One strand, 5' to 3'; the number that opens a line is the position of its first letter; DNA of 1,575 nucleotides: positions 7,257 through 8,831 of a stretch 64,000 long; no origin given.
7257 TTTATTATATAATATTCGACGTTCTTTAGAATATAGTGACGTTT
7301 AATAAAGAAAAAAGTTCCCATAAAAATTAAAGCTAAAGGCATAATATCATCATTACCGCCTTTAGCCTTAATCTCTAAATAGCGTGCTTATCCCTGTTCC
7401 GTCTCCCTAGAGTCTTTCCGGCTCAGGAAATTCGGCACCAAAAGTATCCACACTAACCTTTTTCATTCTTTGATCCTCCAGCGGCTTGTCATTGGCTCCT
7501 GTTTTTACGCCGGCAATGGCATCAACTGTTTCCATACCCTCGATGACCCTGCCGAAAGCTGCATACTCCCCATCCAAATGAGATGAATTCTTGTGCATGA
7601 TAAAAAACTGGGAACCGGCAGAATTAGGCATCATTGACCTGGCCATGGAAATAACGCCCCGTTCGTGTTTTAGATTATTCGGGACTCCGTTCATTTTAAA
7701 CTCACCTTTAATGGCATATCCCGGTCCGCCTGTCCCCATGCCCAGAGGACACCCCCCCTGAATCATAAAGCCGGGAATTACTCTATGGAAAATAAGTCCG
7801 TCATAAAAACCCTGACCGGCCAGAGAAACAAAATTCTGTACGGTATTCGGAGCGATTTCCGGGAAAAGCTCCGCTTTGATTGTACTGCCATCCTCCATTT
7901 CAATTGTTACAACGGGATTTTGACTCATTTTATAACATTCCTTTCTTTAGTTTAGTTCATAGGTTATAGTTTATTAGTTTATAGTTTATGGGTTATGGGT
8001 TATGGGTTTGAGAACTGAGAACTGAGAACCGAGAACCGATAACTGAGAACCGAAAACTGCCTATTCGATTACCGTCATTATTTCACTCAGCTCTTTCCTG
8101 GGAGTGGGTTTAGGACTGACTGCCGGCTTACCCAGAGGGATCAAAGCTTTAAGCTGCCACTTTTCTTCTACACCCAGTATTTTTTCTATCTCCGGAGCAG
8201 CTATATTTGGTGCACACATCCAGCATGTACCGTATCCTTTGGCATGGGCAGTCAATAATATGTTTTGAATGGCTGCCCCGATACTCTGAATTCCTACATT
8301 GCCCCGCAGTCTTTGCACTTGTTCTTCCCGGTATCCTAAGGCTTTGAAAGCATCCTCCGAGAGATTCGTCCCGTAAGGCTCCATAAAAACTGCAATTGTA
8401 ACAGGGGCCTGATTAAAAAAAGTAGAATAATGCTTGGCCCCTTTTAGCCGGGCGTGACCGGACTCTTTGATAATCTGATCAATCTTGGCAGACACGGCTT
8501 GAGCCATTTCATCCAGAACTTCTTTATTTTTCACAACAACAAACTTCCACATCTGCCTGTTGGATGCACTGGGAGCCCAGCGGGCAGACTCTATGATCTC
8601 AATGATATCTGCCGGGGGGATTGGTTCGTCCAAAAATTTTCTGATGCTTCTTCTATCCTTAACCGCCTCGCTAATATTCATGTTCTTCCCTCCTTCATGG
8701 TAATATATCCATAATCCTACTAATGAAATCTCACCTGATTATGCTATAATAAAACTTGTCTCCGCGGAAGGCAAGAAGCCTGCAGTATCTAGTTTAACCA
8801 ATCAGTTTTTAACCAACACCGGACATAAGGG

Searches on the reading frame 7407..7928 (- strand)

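Call 17: search_protein_families(library=ncbifam, proteins=[window:7407-7928:-])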
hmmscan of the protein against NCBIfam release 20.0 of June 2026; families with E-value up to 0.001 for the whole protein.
window:7407-7928:- (173 aa): 2 families
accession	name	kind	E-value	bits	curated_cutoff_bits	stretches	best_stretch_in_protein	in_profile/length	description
NF008151.0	PRK10903.1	equivalog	6.9e-28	97.4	308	1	15-144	38-168/190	peptidylprolyl isomerase A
NF008057.0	PRK10791.1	equivalog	5.1e-27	94.6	297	1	7-160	2-162/164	peptidylprolyl isomerase B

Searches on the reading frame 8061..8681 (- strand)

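Call 17: search_protein_families(library=ncbifam, proteins=[window:8061-8681:-])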
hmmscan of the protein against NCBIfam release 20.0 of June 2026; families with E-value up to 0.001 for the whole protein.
window:8061-8681:- (206 aa): 9 families
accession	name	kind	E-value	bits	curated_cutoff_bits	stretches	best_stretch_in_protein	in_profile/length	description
NF009810.0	PRK13294.1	equivalog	3e-19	69.2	304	1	4-202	255-446/449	coenzyme F420-0:L-glutamate ligase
TIGR02476.1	BluB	equivalog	1.3e-17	63.9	150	1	3-188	9-182/205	5,6-dimethylbenzimidazole synthase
TIGR03553.1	F420_FbiB_CTERM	equivalog_domain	8.1e-16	58.3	249.55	1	5-200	1-189/194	F420 biosynthesis protein FbiB, C-terminal domain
NF008033.1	PRK10765.1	equivalog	2.3e-10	40.3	223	1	5-64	6-65/240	oxygen-insensitive NADPH nitroreductase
NF003768.0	PRK05365.1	equivalog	1.4e-07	31.2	152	1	8-65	19-76/200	malonic semialdehyde reductase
NF047509.1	Rv3131_FMN_oxido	subfamily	3.5e-07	30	199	0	134-201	248-318/319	Acg family FMN-binding oxidoreductase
NF008088.0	PRK10828.1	equivalog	9.7e-07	28.5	183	0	2-77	2-72/183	NAD(P)H nitroreductase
NF008275.0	PRK11053.1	equivalog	1.1e-05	25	227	1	1-65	1-66/217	oxygen-insensitive NAD(P)H nitroreductase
NF005901.0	PRK07877.1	equivalog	8.4e-05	21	476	0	20-69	371-419/722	Rv1355c family protein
